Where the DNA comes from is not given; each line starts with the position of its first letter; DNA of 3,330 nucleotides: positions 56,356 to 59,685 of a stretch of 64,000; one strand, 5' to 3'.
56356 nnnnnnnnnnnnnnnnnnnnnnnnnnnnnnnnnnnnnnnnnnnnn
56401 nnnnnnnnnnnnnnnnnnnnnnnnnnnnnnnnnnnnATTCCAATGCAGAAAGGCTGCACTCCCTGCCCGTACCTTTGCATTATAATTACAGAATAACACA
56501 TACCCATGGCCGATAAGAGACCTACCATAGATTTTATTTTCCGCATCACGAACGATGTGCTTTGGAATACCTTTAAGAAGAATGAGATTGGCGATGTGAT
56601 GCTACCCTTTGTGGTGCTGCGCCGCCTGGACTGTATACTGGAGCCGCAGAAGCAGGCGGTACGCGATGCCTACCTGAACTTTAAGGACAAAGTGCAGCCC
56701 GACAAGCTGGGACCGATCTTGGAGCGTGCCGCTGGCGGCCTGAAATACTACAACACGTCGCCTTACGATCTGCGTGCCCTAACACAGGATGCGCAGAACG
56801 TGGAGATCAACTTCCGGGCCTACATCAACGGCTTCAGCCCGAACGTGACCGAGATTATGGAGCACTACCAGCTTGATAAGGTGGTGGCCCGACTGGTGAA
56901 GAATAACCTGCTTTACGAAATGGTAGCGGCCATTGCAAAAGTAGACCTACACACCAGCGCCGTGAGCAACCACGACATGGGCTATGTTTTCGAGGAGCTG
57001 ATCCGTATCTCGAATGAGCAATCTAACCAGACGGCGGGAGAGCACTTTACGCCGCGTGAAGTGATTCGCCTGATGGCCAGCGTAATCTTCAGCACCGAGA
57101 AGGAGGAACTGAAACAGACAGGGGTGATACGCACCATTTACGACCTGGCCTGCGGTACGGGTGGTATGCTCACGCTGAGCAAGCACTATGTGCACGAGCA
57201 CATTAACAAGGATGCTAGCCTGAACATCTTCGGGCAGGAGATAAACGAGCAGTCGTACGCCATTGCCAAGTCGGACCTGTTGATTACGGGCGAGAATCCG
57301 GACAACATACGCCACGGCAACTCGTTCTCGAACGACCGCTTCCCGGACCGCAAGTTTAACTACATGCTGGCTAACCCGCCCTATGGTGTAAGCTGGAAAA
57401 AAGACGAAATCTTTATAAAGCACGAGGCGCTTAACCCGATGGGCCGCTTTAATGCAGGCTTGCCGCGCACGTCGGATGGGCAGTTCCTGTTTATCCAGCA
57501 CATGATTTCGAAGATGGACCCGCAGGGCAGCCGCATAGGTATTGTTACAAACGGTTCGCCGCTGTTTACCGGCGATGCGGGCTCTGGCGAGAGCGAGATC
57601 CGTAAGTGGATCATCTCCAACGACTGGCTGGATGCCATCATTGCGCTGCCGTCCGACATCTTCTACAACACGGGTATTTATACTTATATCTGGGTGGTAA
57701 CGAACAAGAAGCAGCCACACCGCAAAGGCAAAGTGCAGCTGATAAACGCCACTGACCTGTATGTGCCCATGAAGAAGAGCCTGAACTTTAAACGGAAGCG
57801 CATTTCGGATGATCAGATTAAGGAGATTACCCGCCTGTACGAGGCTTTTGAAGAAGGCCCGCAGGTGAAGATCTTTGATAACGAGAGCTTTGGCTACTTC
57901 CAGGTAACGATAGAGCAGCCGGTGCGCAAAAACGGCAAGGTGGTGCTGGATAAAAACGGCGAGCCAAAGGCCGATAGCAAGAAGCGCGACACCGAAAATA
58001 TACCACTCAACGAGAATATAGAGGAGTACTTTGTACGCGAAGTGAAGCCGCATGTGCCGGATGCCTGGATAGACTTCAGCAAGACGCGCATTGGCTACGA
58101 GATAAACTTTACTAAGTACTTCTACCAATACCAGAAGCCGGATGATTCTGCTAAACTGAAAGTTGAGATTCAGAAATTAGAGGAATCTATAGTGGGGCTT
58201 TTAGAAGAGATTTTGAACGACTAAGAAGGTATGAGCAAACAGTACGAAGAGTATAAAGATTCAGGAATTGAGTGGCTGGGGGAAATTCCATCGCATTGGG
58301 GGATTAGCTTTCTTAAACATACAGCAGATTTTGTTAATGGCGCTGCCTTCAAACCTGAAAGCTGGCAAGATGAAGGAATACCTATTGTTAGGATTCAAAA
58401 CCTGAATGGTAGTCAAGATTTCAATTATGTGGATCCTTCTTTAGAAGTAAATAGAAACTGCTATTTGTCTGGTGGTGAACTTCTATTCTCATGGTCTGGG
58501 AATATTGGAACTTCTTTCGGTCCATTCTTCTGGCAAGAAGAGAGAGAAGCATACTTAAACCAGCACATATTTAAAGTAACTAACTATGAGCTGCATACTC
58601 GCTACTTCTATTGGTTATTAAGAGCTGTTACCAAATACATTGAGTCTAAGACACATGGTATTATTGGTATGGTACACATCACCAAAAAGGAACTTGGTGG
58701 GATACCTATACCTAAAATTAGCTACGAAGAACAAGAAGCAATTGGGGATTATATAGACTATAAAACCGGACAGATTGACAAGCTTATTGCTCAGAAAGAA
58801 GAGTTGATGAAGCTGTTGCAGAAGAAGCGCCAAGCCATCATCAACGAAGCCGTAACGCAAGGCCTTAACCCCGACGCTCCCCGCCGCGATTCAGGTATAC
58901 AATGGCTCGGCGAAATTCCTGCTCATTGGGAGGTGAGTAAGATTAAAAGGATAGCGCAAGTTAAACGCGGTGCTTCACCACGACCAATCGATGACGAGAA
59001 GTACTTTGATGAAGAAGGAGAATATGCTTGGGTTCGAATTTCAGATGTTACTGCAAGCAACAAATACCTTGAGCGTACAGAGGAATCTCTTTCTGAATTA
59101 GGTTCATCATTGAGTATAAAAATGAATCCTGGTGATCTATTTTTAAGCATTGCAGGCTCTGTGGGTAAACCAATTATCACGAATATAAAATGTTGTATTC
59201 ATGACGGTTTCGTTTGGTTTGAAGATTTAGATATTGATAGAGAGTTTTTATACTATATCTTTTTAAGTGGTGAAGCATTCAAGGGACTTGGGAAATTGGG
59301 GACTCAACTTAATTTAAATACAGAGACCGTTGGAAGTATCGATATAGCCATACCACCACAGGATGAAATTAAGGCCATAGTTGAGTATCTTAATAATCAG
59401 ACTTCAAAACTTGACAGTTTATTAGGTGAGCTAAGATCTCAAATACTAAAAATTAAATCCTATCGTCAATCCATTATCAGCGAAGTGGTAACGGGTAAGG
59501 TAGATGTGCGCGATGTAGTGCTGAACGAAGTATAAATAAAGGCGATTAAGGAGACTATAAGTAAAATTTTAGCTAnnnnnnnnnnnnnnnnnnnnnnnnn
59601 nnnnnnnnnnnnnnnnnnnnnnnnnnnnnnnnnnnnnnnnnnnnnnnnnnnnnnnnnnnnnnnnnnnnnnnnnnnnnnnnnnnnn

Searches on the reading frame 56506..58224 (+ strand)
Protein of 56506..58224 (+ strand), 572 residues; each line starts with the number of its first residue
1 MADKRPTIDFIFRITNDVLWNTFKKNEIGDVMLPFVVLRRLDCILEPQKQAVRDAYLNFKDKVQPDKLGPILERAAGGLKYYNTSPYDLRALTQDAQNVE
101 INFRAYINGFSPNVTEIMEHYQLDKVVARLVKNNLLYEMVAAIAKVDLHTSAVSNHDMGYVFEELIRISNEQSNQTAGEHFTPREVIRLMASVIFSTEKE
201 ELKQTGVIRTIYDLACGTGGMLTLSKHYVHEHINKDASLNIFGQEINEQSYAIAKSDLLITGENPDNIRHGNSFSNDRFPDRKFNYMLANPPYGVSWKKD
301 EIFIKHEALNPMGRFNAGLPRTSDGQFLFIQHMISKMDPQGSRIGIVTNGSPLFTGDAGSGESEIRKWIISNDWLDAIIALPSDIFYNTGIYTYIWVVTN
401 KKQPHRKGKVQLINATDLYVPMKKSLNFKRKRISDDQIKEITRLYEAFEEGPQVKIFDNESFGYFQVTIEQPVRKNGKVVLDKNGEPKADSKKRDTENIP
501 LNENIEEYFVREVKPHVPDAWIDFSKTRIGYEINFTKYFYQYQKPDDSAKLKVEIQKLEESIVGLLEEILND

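Call 6: search_protein_families(library=pfam, proteins=[window:56506-58224:+], max_evalue=0.001)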
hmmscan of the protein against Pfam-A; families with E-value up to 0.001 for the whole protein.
window:56506-58224:+ (572 aa): 3 families
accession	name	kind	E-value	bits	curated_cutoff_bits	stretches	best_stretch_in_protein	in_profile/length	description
PF02384.22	N6_Mtase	-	9.2e-62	209.6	20.4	1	154-452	2-279/311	N-6 DNA Methylase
PF12161.14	HsdM_N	-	5.5e-16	59.8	24.5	1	9-142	3-134/135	HsdM N-terminal domain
PF07669.17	Eco57I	-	5.1e-08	33.6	25.3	1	240-386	2-171/171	Eco57I restriction-modification methylase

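Call 7: search_protein_families(library=padloc, proteins=[window:56506-58224:+], max_evalue=0.001)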
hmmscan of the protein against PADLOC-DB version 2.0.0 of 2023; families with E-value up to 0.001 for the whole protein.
window:56506-58224:+ (572 aa): 26 families (the best 25 are shown)
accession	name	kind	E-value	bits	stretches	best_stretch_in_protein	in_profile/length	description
PDLC03029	MTase_I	-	2.4e-240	797.6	2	6-477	8-480/661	Type I methyltransferase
PDLC03022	MTase_I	-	2.7e-47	159.6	1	136-433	145-436/857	Type I methyltransferase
PDLC03031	MTase_I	-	1.1e-39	134.4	1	112-448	117-456/834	Type I methyltransferase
PDLC03027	MTase_I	-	1.6e-39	134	1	136-450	115-411/810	Type I methyltransferase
PDLC03019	MTase_I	-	7.2e-39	131.8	1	154-479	146-451/932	Type I methyltransferase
PDLC03021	MTase_I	-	1.8e-37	127.3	1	122-480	111-447/491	Type I methyltransferase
PDLC03035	MTase_I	-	1.3e-36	124.4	1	128-445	127-431/653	Type I methyltransferase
PDLC03026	MTase_I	-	9.5e-35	118.6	1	124-514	91-464/487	Type I methyltransferase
PDLC03240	MTase_II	-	1.1e-33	114.9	1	122-479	122-460/511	Type II methyltransferase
PDLC03038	MTase_I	-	1.9e-32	110.1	1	132-453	125-428/896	Type I methyltransferase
PDLC03039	MTase_I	-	6.5e-28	95.3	1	132-450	123-423/708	Type I methyltransferase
PDLC03028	MTase_I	-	9.2e-27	91.5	1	125-448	844-1162/1236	Type I methyltransferase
PDLC03033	MTase_I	-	1.4e-26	91.6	1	132-445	155-461/541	Type I methyltransferase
PDLC04134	mad2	-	2.7e-25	87.1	1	133-449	228-488/492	mads_2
PDLC03032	MTase_I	-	5.9e-23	78.8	1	154-435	136-400/1001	Type I methyltransferase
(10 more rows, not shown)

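Call 18: find_encoding_contigs(protein=window:56506-58224:+, flank=8000, max_places=10)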
Protein window:56506-58224:+ (572 aa): no gene with exactly this product is on record in the collection.

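Call 58: find_homologous_proteins(query=window:56506-58224:+, max_evalue=1e-100)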
Query window:56506-58224:+ (572 aa): 7999 proteins with E <= 1e-100 among 8000 candidates; the best 120 are listed.
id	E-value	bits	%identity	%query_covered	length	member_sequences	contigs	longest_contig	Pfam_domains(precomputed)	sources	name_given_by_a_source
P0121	0.0e+0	1309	100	100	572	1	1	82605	PF02384.23,PF07669.18,PF12161.15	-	-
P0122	0.0e+0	1296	99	100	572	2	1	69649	PF02384.23,PF07669.18,PF12161.15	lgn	-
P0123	0.0e+0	1243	94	100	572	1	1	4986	PF02384.23,PF07669.18,PF12161.15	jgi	jgi:type I restriction enzyme M protein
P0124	0.0e+0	1111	83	100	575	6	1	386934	PF02384.23,PF07669.18,PF12161.15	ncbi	ncbi:class I SAM-dependent DNA methyltransferase [Spirosoma knui]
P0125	0.0e+0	1075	81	100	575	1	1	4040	PF02384.23,PF07669.18,PF12161.15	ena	-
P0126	1.2e-297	1006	75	100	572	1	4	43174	PF02384.23,PF07669.18,PF12161.15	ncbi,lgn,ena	-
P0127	1.2e-296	1003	76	100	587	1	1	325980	PF02384.23,PF07669.18,PF12161.15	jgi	jgi:type I restriction enzyme M protein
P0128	7.6e-293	991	75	100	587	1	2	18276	PF02384.23,PF07669.18,PF12161.15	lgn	-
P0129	3.5e-292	988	74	100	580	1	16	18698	PF02384.23,PF07669.18,PF12161.15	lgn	-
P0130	7.0e-291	984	75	100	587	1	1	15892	PF02384.23,PF07669.18,PF12161.15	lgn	-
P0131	4.4e-290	981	74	100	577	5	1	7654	PF02384.23,PF12161.15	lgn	-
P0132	2.7e-288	976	73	100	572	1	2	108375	PF02384.23,PF07669.18,PF12161.15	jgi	jgi:type I restriction enzyme M protein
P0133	5.7e-288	974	73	100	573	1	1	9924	PF02384.23,PF07669.18,PF12161.15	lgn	-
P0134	2.7e-287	972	73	100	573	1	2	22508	PF02384.23,PF07669.18,PF12161.15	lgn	-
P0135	2.7e-287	972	75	94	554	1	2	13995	PF02384.23,PF12161.15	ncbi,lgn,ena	-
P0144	2.5e-283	959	72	100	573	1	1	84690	PF02384.23,PF07669.18,PF12161.15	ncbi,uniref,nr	ncbi:type I restriction-modification system subunit M [Hymenobacter metallicola]|uniref:site-specifi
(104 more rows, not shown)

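Call 59: find_encoding_contigs(protein=P0124, flank=8000, max_places=2)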
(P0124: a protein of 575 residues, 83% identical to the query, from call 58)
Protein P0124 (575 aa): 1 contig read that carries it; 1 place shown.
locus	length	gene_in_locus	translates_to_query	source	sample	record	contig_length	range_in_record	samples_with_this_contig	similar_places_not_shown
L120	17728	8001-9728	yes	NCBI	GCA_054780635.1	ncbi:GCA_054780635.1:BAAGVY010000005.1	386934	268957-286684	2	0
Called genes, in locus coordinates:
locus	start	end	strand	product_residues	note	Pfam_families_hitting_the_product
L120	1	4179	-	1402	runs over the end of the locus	PF00580:UvrD-helicase (faint), PF13086:AAA_11, PF13245:AAA_19, PF13604:AAA_30, PF13086:AAA_11 (weak), PF13087:AAA_12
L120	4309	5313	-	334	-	PF13280:WYL (weak), PF25583:WCX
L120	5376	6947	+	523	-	PF02463:SMC_N, PF11398:DUF2813 (faint), PF13175:AAA_15, PF13476:AAA_23 (weak), PF13304:AAA_21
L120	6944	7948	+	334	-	-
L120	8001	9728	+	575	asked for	PF12161:HsdM_N, PF02384:N6_Mtase, PF07669:Eco57I (weak)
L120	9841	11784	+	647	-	PF04326:SLFN_AlbA_2, PF13749:HATPase_c_4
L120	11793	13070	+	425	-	PF01420:Methylase_S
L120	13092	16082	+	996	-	PF04313:HSDR_N, PF00270:DEAD, PF04851:ResIII, PF18766:SWI2_SNF2, PF22679:T1R_D3-like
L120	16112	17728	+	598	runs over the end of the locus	PF03235:GmrSD_N, PF07510:GmrSD_C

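Call 60: find_encoding_contigs(protein=P0123, flank=8000, max_places=2)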
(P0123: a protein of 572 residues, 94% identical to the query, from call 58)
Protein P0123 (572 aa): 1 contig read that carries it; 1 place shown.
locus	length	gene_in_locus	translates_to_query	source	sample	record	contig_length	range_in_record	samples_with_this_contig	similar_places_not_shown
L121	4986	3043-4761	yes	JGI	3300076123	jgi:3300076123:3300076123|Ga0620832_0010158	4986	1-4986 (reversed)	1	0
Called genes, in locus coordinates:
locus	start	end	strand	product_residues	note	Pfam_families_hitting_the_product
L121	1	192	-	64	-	?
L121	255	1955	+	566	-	PF02463:SMC_N (faint), PF13175:AAA_15, PF13476:AAA_23 (faint), PF13555:AAA_29 (faint), PF13304:AAA_21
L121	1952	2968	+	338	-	-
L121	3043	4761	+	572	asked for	PF12161:HsdM_N, PF02384:N6_Mtase, PF07669:Eco57I (weak)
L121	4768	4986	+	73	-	?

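Call 61: find_encoding_contigs(protein=P0126, flank=8000, max_places=3)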
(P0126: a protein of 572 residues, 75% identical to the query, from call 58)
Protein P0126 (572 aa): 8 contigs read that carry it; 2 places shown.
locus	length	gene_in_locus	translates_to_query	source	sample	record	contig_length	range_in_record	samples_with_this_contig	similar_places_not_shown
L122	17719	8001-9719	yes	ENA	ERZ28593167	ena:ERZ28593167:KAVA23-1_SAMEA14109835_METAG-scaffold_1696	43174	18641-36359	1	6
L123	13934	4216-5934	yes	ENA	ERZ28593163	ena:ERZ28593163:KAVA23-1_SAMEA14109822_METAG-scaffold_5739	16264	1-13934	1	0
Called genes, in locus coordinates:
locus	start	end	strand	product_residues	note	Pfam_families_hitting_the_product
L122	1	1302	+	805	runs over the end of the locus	PF23598:LRR_14 (weak), PF13855:LRR_8 (weak), PF23598:LRR_14, PF13855:LRR_8, PF12799:LRR_4 (weak), PF23598:LRR_14 (weak)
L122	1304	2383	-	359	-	PF07728:AAA_5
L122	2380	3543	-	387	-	PF13203:DUF2201_N, PF09967:DUF2201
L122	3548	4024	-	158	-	PF10722:YbjN (weak)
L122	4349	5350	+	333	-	PF13280:WYL, PF25583:WCX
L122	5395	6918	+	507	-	PF11398:DUF2813 (faint), PF13175:AAA_15, PF13476:AAA_23 (weak), PF13304:AAA_21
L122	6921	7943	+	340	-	-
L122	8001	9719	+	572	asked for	PF12161:HsdM_N, PF02384:N6_Mtase, PF07669:Eco57I (weak)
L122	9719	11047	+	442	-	PF01420:Methylase_S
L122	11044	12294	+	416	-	PF02646:RmuC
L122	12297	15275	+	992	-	PF04313:HSDR_N, PF04851:ResIII, PF00270:DEAD, PF18766:SWI2_SNF2, PF22679:T1R_D3-like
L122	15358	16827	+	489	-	-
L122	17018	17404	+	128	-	-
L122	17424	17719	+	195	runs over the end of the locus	-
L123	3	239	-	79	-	?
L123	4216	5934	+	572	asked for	PF12161:HsdM_N, PF02384:N6_Mtase, PF07669:Eco57I (weak)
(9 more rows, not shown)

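Call 62: find_encoding_contigs(protein=P0144, flank=8000, max_places=2)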
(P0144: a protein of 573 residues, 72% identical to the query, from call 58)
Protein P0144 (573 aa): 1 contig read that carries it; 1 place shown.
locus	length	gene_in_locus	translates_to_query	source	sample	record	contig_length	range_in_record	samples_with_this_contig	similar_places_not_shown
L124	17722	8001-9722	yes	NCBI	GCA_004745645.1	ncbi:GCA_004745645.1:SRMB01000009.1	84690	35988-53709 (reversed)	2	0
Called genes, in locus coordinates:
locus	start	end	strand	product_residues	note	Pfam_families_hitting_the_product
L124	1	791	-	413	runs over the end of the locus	PF18144:SMODS, PF21654:DncV-like_NTFase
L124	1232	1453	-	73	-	PF09954:DUF2188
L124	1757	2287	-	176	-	PF11848:DUF3368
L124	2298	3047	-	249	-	PF06114:Peptidase_M78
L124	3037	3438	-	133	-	PF12844:HTH_19 (weak), PF13560:HTH_31, PF01381:HTH_3, PF13443:HTH_26 (weak)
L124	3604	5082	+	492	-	PF00158:Sigma54_activat, PF14532:Sigma54_activ_2, PF00004:AAA (faint), PF07724:AAA_2 (weak), PF07728:AAA_5, PF25601:AAA_lid_14, PF02954:HTH_8 (weak)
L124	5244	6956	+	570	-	PF02463:SMC_N (faint), PF13175:AAA_15, PF13476:AAA_23 (weak), PF13304:AAA_21, PF11398:DUF2813 (weak)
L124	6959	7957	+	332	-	-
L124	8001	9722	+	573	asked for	PF12161:HsdM_N, PF07669:Eco57I (weak), PF02384:N6_Mtase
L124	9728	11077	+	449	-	PF01420:Methylase_S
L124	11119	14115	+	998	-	PF04313:HSDR_N, PF00270:DEAD (weak), PF04851:ResIII, PF18766:SWI2_SNF2, PF22679:T1R_D3-like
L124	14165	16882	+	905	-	PF00929:RNase_T, PF05970:PIF1, PF13245:AAA_19, PF13604:AAA_30, PF13538:UvrD_C_2 (weak)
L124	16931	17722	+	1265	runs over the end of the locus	PF13086:AAA_11 (faint), PF13245:AAA_19, PF13604:AAA_30, PF13401:AAA_22 (weak), PF01443:Viral_helicase1, PF13538:UvrD_C_2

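Call 73: search_protein_families(library=pfam, proteins=[L124:3604-5082:+], max_evalue=1)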
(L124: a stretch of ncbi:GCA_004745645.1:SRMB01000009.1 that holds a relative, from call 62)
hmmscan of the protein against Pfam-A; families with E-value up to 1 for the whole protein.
L124:3604-5082:+ (492 aa): 13 families
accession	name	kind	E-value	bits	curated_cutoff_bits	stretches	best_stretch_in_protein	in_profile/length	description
PF00158.32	Sigma54_activat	-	2.5e-61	206.7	20.2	1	194-354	7-167/168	Sigma-54 interaction domain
PF14532.12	Sigma54_activ_2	-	3.1e-14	53.8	25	1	206-359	17-138/138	Sigma-54 interaction domain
PF25601.1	AAA_lid_14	-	6.4e-12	45.6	27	1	369-439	9-77/87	AAA+ ATPase lid domain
PF07728.20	AAA_5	-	1.9e-08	34.9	22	1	213-331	2-124/139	AAA domain (dynein-related subfamily)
PF02954.25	HTH_8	-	3.6e-07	30.2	22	1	448-488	2-42/42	Bacterial regulatory protein, Fis family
PF07724.20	AAA_2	-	1.3e-05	25.8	27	1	210-329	3-124/166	AAA domain (Cdc48 subfamily)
PF00004.35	AAA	-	2.2e-05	25.3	21.2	1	213-331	1-111/131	ATPase family associated with various cellular activities (AAA)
PF06956.16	RtcR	-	0.0002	21.3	23.1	1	49-149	42-146/183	Regulator of RNA terminal phosphate cyclase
PF01078.27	Mg_chelatase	-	0.0028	17.5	20.3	1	268-311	93-136/207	Magnesium chelatase, subunit ChlI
PF00493.29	MCM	-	0.0077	15.8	23.3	1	208-311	55-151/224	MCM P-loop domain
PF07726.17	AAA_3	-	0.011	16.1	27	1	284-334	65-115/131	ATPase family associated with various cellular activities (AAA)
PF13604.12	AAA_30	-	0.17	12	27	1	205-307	13-114/191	AAA domain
PF13191.12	AAA_16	-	0.37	11.7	32.6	1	209-249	23-63/167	AAA ATPase domain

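Call 74: search_protein_families(library=ncbifam, proteins=[L124:3604-5082:+], max_evalue=0.01)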
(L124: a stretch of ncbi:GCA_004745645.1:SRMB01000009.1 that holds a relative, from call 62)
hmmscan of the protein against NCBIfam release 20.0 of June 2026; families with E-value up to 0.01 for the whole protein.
L124:3604-5082:+ (492 aa): 27 families (the best 25 are shown)
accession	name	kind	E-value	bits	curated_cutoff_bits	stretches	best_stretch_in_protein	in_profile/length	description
TIGR01817.1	nifA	equivalog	1e-79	268.8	528.85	1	192-418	202-425/534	nif-specific transcriptional activator NifA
NF003451.0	PRK05022.1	equivalog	1.1e-73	248.8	476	1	193-415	197-417/512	nitric oxide reductase transcriptional regulator NorR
NF038308.1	RNA_repair_RtcR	equivalog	1.4e-71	242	650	1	52-425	46-426/530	RNA repair transcriptional activator RtcR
NF041552.1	TF_PrdR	equivalog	2.5e-70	237.4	795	1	196-489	277-577/577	sigma-54 dependent transcriptional regulator PrdR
TIGR01818.1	ntrC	equivalog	6.7e-69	232.9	558.6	1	192-436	140-381/463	nitrogen regulation protein NR(I)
NF007689.0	PRK10365.1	equivalog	8.7e-68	229.1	760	1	191-485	144-439/441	sigma-54-dependent response regulator transcription factor ZraR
NF050807.1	TransRegFlbDCaul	equivalog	1e-67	229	750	1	193-426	125-356/454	sigma-54-dependent transcriptional regulator FlbD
NF008469.0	PRK11361.1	equivalog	9.3e-67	225.7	714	1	198-488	155-454/461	acetoacetate metabolism transcriptional regulator AtoC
TIGR02915.1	PEP_resp_reg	equivalog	3.3e-66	224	502.6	1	193-487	146-441/445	PEP-CTERM-box response regulator transcription factor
NF011953.0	PRK15424.1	equivalog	8.6e-64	216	703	1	194-487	227-533/538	propionate catabolism operon regulatory protein PrpR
NF049963.1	RespRegFlgRCampy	domain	1.8e-62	211.6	750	1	193-489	141-428/429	fla regulon two-component system response regulator FlgR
TIGR02329.1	propionate_PrpR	equivalog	2.5e-62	211.2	499.2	1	205-481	231-520/526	propionate catabolism operon regulatory protein PrpR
TIGR02974.1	phageshock_pspF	equivalog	6.7e-59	199.8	443.55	1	194-417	7-229/336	phage shock protein operon transcriptional activator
NF041906.1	V4R_TF_MobR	exception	1e-58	199.2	999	1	206-419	251-463/544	phenol degradation transcriptional regulator MobR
NF011695.0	PRK15115.1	equivalog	3.9e-58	197.3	763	1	193-462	142-410/445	two-component system response regulator GlrR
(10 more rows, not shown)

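Call 77: search_protein_families(library=padloc, proteins=[L122:4349-5350:+, L120:4309-5313:-], max_evalue=0.001)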
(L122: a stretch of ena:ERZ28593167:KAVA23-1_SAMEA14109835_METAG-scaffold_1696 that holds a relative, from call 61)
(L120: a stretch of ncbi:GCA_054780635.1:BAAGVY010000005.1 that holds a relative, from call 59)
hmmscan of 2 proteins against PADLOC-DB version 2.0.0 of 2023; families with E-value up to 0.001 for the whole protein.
L122:4349-5350:+ (333 aa): 3 families
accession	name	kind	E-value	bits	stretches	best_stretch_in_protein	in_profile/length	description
PDLC01652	WYL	-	3.3e-25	87.3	1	146-327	13-160/162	"CAS-I,CAS-II,CAS-III,CAS-IV,CAS-V,CAS-VI; associated_signaling"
PDLC01457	WYL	-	1.9e-21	74.7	1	14-317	9-229/229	"CAS-I,CAS-II,CAS-III,CAS-IV,CAS-V,CAS-VI; associated_signaling"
PDLC01766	Cas3c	-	5.6e-11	39.4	1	124-331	109-315/1009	-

L120:4309-5313:- (334 aa): 3 families
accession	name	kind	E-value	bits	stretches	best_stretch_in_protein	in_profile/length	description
PDLC01652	WYL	-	1.5e-22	78.7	1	142-326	8-162/162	"CAS-I,CAS-II,CAS-III,CAS-IV,CAS-V,CAS-VI; associated_signaling"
PDLC01457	WYL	-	8e-14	49.8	1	6-314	2-229/229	"CAS-I,CAS-II,CAS-III,CAS-IV,CAS-V,CAS-VI; associated_signaling"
PDLC01766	Cas3c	-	8.3e-05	18.9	1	164-327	147-314/1009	-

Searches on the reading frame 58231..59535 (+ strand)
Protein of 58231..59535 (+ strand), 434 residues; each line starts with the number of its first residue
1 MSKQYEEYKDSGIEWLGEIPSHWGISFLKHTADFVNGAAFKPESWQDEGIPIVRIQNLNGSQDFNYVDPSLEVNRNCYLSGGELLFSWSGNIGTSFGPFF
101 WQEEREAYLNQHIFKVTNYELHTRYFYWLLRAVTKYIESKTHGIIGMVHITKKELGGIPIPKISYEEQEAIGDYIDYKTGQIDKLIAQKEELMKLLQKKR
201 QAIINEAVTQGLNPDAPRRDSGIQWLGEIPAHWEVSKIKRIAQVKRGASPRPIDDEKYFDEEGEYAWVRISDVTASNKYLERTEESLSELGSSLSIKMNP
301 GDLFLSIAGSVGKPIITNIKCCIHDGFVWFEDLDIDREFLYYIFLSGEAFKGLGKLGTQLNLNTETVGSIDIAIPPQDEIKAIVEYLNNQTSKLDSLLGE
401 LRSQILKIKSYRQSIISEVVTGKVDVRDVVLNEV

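Call 6: search_protein_families(library=pfam, proteins=[window:58231-59535:+], max_evalue=0.001)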
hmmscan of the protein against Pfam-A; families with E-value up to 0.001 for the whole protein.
window:58231-59535:+ (434 aa): 1 family
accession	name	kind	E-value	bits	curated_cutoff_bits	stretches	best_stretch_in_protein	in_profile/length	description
PF01420.25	Methylase_S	-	3.8e-29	102.5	22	2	231-395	2-156/168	Type I restriction modification DNA specificity domain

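Call 7: search_protein_families(library=padloc, proteins=[window:58231-59535:+], max_evalue=0.001)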
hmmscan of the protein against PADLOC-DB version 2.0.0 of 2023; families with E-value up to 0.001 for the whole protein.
window:58231-59535:+ (434 aa): 88 families (the best 25 are shown)
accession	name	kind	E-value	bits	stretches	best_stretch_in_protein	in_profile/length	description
PDLC03105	Specificity_I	-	2.2e-96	322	1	3-430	5-441/448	Type I specificity subunit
PDLC03072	Specificity_I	-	2.4e-90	301.8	1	4-432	5-445/448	Type I specificity subunit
PDLC03090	Specificity_I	-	7.7e-83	277.1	1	3-426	2-433/434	Type I specificity subunit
PDLC03073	Specificity_I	-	1.8e-73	246.2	1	7-433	2-437/437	Type I specificity subunit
PDLC03174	Specificity_I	-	7.6e-51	171.3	2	149-433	160-444/468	Type I specificity subunit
PDLC03191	Specificity_I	-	9.7e-49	164.8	1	4-427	10-433/436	Type I specificity subunit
PDLC03162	Specificity_I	-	2.1e-48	163.2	1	18-427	3-419/431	Type I specificity subunit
PDLC03189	Specificity_I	-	5.2e-48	162.1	1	18-423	5-416/459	Type I specificity subunit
PDLC03083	Specificity_I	-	1.9e-42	143.3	1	3-429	285-710/717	Type I specificity subunit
PDLC03087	Specificity_I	-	1.5e-40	137.4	2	18-211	10-209/418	Type I specificity subunit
PDLC03099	Specificity_I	-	1e-38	131.6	2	150-429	115-395/405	Type I specificity subunit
PDLC04137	mad5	-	3.3e-38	129.9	2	120-413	103-391/392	mads_5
PDLC03185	Specificity_I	-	6.7e-35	119.1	2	232-414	17-195/408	Type I specificity subunit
PDLC03071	Specificity_I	-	1.5e-34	117.8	1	7-426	3-420/420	Type I specificity subunit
PDLC03147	Specificity_I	-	3.1e-33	113.2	1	124-428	120-429/431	Type I specificity subunit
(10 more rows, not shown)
